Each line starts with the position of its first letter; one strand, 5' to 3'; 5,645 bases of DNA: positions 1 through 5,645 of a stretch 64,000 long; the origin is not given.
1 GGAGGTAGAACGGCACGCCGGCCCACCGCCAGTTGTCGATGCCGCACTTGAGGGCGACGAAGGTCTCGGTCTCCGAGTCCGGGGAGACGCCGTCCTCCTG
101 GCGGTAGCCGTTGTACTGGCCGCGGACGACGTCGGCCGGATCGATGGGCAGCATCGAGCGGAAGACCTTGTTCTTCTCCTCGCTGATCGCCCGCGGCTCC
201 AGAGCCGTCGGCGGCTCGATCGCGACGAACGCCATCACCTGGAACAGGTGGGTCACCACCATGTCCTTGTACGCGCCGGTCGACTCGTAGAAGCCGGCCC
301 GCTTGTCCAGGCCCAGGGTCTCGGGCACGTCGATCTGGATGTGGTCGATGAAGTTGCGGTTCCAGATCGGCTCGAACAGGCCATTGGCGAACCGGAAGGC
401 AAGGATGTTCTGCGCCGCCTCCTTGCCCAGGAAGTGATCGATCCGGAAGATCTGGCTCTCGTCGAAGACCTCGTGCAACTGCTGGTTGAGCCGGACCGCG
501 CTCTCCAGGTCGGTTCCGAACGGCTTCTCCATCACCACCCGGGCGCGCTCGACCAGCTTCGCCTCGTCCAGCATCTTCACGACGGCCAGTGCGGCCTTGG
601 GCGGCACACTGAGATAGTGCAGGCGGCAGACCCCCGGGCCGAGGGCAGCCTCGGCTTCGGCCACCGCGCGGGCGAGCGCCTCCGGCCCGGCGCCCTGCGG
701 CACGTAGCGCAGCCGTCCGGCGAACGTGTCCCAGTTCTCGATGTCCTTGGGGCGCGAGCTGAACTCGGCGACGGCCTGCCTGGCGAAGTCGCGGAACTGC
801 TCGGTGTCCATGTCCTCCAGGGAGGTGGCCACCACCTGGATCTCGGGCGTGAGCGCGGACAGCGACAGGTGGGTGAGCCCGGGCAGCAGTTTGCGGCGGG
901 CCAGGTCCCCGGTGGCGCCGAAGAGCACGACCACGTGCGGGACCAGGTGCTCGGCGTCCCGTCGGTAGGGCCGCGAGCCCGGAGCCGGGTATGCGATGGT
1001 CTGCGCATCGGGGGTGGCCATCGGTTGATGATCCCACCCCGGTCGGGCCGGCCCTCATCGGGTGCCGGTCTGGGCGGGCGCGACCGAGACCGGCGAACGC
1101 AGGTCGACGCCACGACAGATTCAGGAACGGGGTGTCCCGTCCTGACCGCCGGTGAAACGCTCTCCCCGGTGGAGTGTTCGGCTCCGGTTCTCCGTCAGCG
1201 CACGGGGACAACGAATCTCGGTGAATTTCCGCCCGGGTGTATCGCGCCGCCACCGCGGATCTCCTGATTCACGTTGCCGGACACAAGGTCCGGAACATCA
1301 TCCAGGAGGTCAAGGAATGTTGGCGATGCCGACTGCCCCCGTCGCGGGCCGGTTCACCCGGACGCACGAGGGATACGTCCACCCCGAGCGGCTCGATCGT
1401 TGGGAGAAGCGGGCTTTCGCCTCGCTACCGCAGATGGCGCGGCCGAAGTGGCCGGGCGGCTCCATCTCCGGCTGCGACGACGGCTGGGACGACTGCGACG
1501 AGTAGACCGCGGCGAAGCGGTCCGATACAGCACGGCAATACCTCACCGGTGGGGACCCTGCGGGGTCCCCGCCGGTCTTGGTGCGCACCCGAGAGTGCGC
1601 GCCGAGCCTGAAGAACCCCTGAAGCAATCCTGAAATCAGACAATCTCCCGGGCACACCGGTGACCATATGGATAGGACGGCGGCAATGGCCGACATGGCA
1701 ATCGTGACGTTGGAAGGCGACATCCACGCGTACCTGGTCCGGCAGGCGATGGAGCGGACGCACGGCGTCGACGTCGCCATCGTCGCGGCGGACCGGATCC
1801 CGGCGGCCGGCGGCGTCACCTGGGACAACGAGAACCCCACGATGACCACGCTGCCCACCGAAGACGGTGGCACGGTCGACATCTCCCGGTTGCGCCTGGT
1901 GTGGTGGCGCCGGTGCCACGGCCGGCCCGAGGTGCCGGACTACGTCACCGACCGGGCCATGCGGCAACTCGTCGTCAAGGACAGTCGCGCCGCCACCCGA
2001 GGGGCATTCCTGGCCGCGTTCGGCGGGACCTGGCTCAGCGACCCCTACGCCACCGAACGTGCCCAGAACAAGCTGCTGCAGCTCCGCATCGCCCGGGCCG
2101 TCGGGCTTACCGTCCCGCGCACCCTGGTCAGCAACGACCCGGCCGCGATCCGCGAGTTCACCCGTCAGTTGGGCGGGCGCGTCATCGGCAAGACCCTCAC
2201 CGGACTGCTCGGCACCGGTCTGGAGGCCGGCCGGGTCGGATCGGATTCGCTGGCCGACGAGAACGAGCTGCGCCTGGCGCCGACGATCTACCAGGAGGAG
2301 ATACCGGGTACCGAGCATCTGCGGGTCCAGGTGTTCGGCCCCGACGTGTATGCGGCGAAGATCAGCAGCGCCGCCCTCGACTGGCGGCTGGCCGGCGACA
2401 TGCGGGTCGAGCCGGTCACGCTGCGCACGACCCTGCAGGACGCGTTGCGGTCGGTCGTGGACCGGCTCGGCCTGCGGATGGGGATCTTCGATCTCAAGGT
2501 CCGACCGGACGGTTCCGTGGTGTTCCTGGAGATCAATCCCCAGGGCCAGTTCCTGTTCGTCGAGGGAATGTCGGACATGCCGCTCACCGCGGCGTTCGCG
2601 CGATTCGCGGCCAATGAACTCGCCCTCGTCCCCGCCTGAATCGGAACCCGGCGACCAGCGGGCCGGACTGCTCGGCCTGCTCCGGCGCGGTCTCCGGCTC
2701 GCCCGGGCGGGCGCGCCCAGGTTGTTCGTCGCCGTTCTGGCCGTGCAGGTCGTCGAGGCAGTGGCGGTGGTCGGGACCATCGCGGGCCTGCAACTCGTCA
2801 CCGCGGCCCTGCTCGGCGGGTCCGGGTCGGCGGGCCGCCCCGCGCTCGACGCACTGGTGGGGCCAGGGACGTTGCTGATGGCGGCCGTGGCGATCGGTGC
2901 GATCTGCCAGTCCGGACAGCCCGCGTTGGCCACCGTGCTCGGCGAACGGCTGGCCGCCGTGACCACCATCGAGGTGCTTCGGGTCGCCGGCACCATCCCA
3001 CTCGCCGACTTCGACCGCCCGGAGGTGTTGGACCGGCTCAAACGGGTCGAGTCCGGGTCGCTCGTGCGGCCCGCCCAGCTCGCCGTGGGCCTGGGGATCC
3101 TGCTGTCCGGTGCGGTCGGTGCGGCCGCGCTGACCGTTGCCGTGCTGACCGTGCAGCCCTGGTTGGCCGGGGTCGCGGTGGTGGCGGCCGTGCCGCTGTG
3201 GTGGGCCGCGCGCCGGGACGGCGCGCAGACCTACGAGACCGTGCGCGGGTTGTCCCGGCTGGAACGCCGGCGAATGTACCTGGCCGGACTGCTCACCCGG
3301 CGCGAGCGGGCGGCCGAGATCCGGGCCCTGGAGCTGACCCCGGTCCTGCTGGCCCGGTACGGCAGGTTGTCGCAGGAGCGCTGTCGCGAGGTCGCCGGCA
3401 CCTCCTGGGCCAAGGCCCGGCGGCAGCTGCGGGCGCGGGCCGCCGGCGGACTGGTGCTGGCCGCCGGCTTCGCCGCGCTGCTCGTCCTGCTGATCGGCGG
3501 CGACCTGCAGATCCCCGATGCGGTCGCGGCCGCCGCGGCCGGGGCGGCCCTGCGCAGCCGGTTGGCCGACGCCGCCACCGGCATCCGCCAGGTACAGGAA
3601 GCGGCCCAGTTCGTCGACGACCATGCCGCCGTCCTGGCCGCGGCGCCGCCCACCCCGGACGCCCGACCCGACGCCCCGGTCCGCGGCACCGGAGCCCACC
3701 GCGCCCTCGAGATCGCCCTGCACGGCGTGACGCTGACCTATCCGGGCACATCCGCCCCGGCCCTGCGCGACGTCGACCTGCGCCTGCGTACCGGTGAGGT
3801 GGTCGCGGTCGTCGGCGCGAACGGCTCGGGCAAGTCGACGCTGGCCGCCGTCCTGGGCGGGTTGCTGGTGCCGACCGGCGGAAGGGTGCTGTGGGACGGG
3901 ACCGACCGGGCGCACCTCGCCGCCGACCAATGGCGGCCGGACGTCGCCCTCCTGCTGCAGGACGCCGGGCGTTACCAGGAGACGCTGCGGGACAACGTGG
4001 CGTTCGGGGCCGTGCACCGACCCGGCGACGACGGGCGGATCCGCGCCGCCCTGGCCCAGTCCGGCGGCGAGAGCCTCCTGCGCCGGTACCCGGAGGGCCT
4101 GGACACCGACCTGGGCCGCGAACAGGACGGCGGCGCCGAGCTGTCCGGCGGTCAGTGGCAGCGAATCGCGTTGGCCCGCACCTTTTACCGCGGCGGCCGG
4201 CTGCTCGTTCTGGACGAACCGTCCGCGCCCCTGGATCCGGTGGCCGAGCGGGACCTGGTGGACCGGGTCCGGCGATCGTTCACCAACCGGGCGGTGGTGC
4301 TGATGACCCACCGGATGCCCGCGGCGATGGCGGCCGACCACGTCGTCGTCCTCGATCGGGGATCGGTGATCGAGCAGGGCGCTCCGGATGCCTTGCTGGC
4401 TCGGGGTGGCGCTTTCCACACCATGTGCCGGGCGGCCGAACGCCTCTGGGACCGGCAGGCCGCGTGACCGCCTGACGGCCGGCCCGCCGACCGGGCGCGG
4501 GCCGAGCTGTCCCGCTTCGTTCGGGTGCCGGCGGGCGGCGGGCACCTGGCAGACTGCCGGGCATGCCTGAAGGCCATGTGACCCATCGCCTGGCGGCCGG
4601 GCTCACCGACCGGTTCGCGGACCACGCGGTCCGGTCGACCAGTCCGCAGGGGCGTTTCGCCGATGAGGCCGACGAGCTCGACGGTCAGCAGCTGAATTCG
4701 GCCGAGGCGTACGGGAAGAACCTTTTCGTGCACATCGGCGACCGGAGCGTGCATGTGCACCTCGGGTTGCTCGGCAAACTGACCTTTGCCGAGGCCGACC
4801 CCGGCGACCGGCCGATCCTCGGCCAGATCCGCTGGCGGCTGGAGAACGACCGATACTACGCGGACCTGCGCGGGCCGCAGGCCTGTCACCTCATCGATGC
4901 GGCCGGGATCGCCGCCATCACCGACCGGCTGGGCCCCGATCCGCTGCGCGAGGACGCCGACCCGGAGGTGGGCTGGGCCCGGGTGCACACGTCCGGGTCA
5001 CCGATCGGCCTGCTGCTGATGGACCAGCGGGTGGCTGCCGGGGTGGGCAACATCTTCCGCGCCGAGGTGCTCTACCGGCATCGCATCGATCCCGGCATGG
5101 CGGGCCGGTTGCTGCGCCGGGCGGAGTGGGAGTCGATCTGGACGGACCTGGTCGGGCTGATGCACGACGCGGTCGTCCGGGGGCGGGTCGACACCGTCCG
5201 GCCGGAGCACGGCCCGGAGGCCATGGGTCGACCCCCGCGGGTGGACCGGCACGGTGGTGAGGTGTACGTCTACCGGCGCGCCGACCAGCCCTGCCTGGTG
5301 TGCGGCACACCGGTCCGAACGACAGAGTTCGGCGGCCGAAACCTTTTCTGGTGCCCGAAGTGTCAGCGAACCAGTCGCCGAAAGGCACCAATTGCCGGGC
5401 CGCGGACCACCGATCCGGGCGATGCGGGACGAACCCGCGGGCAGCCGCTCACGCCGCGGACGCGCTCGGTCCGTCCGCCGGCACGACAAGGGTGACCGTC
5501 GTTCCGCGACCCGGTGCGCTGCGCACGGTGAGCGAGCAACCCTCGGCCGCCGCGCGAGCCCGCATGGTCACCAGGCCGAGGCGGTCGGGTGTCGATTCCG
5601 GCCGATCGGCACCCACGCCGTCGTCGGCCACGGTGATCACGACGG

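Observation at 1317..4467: Compact three-gene graspetide (ATP-grasp RiPP) locus with an unusual Cys-containing acidic core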

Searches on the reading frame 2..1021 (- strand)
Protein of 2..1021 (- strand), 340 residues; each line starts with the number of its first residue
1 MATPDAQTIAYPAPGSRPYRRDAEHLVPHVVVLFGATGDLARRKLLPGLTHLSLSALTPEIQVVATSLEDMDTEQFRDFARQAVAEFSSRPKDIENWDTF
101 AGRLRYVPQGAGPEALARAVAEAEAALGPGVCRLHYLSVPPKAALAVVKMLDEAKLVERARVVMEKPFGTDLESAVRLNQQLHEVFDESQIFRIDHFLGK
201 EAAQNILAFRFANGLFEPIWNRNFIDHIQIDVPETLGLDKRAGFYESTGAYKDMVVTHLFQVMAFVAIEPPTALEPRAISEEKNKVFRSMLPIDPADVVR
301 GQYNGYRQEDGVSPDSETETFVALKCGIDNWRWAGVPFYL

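Call 32: search_protein_families(library=pfam, proteins=[window:2-1021:-], max_evalue=0.001)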
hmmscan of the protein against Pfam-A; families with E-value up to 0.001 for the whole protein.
window:2-1021:- (340 aa): 2 families
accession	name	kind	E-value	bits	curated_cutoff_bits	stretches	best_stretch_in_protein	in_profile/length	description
PF02781.21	G6PD_C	-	5.1e-54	183.8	27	1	207-340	1-148/296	Glucose-6-phosphate dehydrogenase, C-terminal domain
PF00479.28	G6PD_N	-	2.1e-46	159.3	22.1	1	32-205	1-183/183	Glucose-6-phosphate dehydrogenase, NAD binding domain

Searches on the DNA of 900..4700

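Call 66: search_rna_families(source=window, start=900, end=4700, threshold=evalue, max_evalue=1)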
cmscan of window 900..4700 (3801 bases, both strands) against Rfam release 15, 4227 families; matches with E-value up to 1: 0.
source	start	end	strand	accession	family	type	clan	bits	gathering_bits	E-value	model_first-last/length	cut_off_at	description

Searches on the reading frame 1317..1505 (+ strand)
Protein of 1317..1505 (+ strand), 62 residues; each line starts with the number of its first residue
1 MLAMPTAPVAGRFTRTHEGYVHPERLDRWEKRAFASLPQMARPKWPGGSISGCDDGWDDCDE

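Call 6: search_protein_families(library=pfam, proteins=[window:1317-1505:+], max_evalue=0.1)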
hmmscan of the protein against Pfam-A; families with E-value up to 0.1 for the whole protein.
window:1317-1505:+ (62 aa): 0 families

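Call 7: search_protein_families(library=ncbifam, proteins=[window:1317-1505:+], max_evalue=0.1)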
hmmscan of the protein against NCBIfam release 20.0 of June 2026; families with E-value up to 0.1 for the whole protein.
window:1317-1505:+ (62 aa): 0 families

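Call 25: find_homologous_proteins(query=window:1317-1502:+, max_evalue=10)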
Query window:1317-1502:+ (62 aa): 16 proteins with E <= 10 among 16 candidates.
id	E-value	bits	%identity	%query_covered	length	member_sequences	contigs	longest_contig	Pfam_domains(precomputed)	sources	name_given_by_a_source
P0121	7.0e-38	145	98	100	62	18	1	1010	-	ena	-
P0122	1.9e-24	103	73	100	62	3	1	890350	-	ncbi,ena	-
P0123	2.6e-23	99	71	100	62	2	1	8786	-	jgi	jgi:hypothetical protein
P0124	4.0e-23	98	75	90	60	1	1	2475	-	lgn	-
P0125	4.4e-23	98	72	81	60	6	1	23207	-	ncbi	-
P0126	7.7e-23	97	69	100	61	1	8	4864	-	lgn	-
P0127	7.5e-22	94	69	100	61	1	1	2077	-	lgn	-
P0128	1.6e-21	93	71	98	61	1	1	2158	-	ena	-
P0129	2.2e-21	93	71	90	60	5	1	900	-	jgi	jgi:hypothetical protein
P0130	2.4e-20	90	70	90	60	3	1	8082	-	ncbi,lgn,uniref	ncbi:hypothetical protein [Lapillicoccus sp.]|uniref:hypothetical protein n=1 Tax=Lapillicoccus sp. 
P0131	9.5e-20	88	66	90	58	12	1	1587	-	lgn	-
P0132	1.6e-19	87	68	90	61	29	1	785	-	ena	-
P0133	1.5e-18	84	69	87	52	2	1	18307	-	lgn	-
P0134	1.6e-17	81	66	90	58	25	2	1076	-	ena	-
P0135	2.1e-15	74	61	98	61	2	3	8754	-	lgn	-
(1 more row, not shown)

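Call 33: search_protein_representatives(alignment_id=A1)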
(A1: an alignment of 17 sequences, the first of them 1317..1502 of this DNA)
Query: 17 sequences, 61 profile positions. Proteins with E-value up to 0.001 (for the whole library): 12; up to 1e-10: 6; up to 1e-30: 1. The best 12 are listed.
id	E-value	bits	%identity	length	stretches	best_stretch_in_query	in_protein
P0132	3.0e-31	123.3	-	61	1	2-61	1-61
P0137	2.5e-16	75.5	-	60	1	5-60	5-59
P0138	3.7e-16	75.0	-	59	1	2-61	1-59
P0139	1.1e-15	73.4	-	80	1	17-61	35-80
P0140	1.3e-12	63.6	-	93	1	23-61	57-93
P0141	2.7e-11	59.4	-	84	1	1-44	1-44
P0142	6.1e-09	51.8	-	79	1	2-45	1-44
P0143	5.9e-07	45.5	-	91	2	31-61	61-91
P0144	3.4e-06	43.0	-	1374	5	20-55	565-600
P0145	6.6e-06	42.1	-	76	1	23-60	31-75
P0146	4.2e-04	36.3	-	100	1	4-58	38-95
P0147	4.9e-04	36.1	-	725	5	40-53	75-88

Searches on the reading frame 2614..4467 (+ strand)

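Call 6: search_protein_families(library=pfam, proteins=[window:2614-4467:+], max_evalue=0.1)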
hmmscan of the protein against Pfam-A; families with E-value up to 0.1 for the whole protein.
window:2614-4467:+ (617 aa): 7 families
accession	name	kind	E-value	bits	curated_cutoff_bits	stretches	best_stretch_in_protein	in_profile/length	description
PF00005.33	ABC_tran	-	8.6e-26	91.6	25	1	384-537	1-136/137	ABC transporter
PF13304.12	AAA_21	-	1.8e-06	28.7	27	1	397-417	2-22/304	AAA domain, putative AbiEii toxin, Type IV TA system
PF02463.25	SMC_N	-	9.4e-06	25.6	40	0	509-578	136-209/220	RecF/RecN/SMC N terminal domain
PF13191.12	AAA_16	-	0.0027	18.6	32.6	1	392-556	20-124/167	AAA ATPase domain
PF13555.12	AAA_29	-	0.0029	17.8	27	1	389-421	17-49/61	P-loop containing region of AAA domain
PF13481.12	AAA_25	-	0.014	15.4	27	1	391-427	30-65/195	AAA domain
PF05101.18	VirB3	-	0.03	15.1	23.9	1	150-203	9-61/84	Type IV secretory pathway, VirB3-like protein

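Call 7: search_protein_families(library=ncbifam, proteins=[window:2614-4467:+], max_evalue=0.1)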
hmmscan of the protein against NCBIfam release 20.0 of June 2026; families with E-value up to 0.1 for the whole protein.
window:2614-4467:+ (617 aa): 191 families (the best 25 are shown)
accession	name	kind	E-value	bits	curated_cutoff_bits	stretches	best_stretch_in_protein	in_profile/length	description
TIGR03375.1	type_I_sec_LssB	subfamily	1.1e-56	192.6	693.1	1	366-596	465-690/696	type I secretion system permease/ATPase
TIGR02203.1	MsbA_lipidA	equivalog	3.5e-54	184.3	602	1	316-603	290-564/572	lipid A export permease/ATP-binding protein MsbA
TIGR02857.1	CydD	equivalog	9.6e-54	183.2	435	1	327-580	294-529/529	thiol reductant ABC exporter subunit CydD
NF045513.1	HepA_fam_ABC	equivalog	2e-48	165.3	725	1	366-602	373-603/610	heterocyst formation ABC transporter subunit HepA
TIGR02868.1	CydC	equivalog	8.4e-48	163.3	329.05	1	153-567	133-529/530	thiol reductant ABC exporter subunit CydC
TIGR02204.1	MsbA_rel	hypoth_equivalog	2.7e-47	161.7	780.4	1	291-605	259-572/576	ABC transporter, permease/ATP-binding protein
TIGR00958.1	3a01208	subfamily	1.6e-46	159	874.6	1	352-604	462-710/711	antigen peptide transporter 2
TIGR01846.1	type_I_sec_HlyB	subfamily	1.8e-46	158.8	725.55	1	362-605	451-689/694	type I secretion system permease/ATPase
NF010178.0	PRK13657.1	equivalog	5.1e-46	157.3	733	1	273-609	245-571/588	glucan ABC transporter ATP-binding protein/ permease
TIGR03796.1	NHLM_micro_ABC1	equivalog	8.4e-45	153.2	853.3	1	295-604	404-708/710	NHLP family bacteriocin export ABC transporter peptidase/permease/ATPase subunit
NF008364.0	PRK11160.1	equivalog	1.2e-43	149.6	630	1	361-605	333-572/575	heme ABC transporter ATP-binding protein/permease CydC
NF008379.0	PRK11174.1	equivalog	3.4e-43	148.2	684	1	381-608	363-584/588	heme ABC transporter permease/ATP-binding protein CydD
TIGR01842.1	type_I_sec_PrtD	subfamily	1.9e-42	145.5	510.15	1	177-596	136-542/544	type I secretion system permease/ATPase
TIGR03797.1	NHLM_micro_ABC2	equivalog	1.6e-41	142.6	709.4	1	280-605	371-682/686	NHLP bacteriocin export ABC transporter permease/ATPase subunit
NF008381.0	PRK11176.1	equivalog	2.5e-40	138.4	867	1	366-605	341-576/582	lipid A ABC transporter ATP-binding protein/permease MsbA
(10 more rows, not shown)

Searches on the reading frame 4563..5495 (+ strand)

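Call 32: search_protein_families(library=pfam, proteins=[window:4563-5495:+], max_evalue=0.001)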
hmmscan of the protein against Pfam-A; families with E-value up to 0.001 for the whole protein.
window:4563-5495:+ (310 aa): 3 families
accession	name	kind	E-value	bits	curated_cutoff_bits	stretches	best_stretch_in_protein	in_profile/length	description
PF06831.19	H2TH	-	1.7e-20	73.3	34.7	1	123-207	1-85/93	Formamidopyrimidine-DNA glycosylase H2TH domain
PF01149.29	Fapy_DNA_glyco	-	5e-09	37.2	25.5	1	1-104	1-113/117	Formamidopyrimidine-DNA glycosylase N-terminal domain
PF06827.20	zf-FPG_IleRS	-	6.8e-09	35.8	21.3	1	242-268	2-28/30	Zinc finger found in FPG and IleRS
